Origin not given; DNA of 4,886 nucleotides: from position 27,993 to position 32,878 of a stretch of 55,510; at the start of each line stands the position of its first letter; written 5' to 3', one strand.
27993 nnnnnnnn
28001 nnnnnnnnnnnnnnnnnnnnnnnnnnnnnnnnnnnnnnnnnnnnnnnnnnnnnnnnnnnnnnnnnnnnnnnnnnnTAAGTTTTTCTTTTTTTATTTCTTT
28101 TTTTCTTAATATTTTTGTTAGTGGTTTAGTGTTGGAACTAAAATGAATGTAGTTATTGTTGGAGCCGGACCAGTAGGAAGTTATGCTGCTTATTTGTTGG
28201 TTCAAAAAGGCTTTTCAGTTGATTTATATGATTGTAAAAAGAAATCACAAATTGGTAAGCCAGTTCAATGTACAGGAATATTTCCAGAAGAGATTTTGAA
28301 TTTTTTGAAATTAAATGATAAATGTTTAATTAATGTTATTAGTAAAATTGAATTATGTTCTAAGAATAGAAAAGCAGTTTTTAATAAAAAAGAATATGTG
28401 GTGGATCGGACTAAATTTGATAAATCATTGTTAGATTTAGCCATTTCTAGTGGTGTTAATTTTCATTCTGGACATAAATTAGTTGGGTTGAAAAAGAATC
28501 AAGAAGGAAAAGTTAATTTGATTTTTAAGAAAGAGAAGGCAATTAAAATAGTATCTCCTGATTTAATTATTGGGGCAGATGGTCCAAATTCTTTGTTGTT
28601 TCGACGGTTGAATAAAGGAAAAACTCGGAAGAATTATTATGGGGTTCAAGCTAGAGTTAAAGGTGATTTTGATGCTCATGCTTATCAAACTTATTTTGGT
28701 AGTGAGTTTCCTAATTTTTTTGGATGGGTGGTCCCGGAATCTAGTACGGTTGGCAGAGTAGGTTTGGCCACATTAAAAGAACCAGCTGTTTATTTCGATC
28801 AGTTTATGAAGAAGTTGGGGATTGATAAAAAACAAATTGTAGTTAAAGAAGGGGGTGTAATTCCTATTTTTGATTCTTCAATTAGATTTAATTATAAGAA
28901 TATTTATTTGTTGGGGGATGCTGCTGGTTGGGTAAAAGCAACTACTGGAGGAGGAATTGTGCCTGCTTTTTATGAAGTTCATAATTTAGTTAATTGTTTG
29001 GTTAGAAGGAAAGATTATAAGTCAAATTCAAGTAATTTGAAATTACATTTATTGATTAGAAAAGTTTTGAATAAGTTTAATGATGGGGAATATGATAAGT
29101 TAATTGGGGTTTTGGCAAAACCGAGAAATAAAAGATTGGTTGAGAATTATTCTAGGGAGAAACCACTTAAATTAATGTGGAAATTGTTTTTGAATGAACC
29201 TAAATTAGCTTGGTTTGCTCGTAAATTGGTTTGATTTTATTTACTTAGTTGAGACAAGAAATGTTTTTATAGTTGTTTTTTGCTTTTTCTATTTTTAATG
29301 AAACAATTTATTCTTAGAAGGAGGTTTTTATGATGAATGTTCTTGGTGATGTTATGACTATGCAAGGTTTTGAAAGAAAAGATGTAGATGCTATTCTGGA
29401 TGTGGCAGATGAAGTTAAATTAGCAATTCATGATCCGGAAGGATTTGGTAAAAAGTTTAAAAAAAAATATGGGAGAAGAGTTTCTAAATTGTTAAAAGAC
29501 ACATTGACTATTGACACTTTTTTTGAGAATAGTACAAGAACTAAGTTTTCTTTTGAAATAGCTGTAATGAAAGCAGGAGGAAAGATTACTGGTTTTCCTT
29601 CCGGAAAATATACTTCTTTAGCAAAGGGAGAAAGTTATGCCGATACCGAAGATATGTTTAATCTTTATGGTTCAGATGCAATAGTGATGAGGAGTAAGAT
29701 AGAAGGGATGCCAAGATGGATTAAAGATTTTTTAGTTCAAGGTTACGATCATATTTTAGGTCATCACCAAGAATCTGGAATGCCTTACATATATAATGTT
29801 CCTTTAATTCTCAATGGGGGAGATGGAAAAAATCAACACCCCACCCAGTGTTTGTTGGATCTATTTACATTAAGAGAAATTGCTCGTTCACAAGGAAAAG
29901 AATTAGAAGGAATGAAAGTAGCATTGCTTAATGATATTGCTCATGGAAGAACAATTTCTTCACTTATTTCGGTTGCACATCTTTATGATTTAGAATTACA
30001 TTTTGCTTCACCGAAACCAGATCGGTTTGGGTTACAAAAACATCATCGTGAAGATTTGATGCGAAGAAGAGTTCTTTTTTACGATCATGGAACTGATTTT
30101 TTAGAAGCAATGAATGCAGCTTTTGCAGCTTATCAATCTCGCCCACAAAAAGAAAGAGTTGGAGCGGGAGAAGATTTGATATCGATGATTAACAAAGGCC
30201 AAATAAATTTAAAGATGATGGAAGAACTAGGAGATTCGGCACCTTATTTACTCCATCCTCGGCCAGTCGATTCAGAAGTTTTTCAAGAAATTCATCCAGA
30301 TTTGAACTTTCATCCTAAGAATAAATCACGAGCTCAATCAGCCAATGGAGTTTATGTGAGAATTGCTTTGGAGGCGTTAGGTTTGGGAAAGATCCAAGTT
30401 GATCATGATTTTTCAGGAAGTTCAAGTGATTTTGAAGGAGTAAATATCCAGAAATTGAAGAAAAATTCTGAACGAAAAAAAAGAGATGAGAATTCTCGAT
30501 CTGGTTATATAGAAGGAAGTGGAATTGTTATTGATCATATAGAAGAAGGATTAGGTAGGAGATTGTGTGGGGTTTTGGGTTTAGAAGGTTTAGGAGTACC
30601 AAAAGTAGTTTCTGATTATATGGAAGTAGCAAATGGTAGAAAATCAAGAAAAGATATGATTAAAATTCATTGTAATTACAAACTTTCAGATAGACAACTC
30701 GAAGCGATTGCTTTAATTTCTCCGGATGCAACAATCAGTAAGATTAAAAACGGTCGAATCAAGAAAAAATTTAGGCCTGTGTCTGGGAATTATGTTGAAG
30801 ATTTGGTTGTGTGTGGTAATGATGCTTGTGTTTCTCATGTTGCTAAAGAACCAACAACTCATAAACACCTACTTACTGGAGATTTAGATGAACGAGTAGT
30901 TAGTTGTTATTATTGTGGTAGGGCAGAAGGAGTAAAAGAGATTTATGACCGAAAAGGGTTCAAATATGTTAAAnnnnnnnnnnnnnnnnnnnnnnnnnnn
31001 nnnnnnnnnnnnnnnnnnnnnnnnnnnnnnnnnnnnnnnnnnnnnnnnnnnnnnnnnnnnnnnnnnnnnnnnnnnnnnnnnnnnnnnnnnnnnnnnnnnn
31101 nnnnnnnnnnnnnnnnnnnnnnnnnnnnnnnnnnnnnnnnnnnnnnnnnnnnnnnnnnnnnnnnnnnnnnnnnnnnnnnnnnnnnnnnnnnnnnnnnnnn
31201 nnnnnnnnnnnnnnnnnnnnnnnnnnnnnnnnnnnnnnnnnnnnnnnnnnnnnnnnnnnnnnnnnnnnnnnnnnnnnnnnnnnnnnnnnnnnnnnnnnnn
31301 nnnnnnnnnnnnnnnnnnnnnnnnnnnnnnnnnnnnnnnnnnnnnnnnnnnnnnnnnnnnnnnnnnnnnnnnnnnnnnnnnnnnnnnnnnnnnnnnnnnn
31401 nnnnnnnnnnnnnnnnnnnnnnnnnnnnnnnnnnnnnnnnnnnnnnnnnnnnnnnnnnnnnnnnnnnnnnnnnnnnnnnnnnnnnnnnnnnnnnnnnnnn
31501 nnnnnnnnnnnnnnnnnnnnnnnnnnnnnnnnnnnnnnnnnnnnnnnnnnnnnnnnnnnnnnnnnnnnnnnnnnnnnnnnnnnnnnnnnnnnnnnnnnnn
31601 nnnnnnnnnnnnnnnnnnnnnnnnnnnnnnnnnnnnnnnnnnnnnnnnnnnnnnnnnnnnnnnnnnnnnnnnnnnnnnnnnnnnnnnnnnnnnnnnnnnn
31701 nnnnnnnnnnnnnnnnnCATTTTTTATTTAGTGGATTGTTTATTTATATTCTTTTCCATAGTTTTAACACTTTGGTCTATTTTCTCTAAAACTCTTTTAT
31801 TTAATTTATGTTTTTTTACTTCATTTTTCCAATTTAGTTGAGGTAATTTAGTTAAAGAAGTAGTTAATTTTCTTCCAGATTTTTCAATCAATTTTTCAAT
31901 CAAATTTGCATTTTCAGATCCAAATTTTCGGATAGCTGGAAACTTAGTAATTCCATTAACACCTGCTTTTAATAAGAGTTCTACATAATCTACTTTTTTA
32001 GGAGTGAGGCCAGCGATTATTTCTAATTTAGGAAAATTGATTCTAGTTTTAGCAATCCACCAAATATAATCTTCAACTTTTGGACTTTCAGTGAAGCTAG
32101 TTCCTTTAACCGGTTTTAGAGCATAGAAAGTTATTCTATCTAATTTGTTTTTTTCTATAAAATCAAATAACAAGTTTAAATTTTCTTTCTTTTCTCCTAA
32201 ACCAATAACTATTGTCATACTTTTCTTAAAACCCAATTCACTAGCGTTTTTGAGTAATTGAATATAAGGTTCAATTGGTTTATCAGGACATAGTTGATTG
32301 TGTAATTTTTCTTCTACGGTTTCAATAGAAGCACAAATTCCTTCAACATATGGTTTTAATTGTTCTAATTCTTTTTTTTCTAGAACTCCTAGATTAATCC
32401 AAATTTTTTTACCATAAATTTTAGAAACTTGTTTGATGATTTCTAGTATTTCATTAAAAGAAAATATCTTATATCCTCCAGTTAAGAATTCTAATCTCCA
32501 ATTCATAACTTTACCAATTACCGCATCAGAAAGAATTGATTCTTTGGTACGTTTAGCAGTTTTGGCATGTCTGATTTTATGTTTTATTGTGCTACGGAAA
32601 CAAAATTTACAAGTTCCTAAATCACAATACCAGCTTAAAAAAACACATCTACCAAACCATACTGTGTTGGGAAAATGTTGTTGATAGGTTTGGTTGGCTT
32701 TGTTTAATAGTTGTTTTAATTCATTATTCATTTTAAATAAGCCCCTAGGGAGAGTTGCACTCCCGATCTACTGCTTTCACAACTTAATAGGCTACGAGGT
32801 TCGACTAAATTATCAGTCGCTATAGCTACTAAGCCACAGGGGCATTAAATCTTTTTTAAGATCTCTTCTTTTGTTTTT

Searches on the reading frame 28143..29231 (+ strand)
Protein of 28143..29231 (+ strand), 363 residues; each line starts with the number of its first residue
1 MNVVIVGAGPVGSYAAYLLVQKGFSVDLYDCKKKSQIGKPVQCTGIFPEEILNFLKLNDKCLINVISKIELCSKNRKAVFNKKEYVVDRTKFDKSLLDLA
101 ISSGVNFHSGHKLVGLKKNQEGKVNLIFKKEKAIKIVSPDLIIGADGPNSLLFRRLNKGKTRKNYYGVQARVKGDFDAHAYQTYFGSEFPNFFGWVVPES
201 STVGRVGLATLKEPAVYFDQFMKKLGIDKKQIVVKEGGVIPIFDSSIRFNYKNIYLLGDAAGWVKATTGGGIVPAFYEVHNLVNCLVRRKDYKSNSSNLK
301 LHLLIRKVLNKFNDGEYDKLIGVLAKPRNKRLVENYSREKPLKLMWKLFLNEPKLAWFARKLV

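Call 16: search_protein_families(library=pfam, proteins=[window:28143-29231:+], max_evalue=0.00001)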
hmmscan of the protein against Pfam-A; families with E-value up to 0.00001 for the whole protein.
window:28143-29231:+ (363 aa): 6 families
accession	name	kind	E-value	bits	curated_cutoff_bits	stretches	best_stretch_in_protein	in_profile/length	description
PF01494.25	FAD_binding_3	-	1.4e-12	48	22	1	2-156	3-167/349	FAD binding domain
PF01266.30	DAO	-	2e-08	34.6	27.9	0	3-30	2-29/353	FAD dependent oxidoreductase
PF04820.20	Trp_halogenase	-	2.4e-07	30.4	21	0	84-157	152-223/458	Tryptophan halogenase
PF07992.20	Pyr_redox_2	-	5e-07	29.9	26.1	0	1-41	1-41/291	Pyridine nucleotide-disulphide oxidoreductase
PF05834.18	Lycopene_cycl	-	1.3e-06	28.2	23.4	0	221-293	224-297/380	Lycopene cyclase protein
PF13450.12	NAD_binding_8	-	8.8e-06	26.4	21.9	0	5-30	1-26/68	NAD(P)-binding Rossmann-like domain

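Call 42: find_related_loci(query=window:28143-29231:+, collection=genome_contigs, flank=10000)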
Query window:28143-29231:+ (363 aa) in genome_contigs; peptide patterns used: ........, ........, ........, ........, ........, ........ (x = any residue, [..] = any of these).
136 stretches matched a pattern, but none encodes a relative of the query by tblastn (E <= 1e-3).

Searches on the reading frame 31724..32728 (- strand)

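Call 16: search_protein_families(library=pfam, proteins=[window:31724-32728:-], max_evalue=0.00001)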
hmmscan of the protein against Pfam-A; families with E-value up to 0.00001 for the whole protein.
window:31724-32728:- (334 aa): 1 family
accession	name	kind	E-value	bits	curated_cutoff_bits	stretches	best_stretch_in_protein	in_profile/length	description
PF04055.27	Radical_SAM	-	1.5e-11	45.2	29.5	1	35-190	7-165/166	Radical SAM superfamily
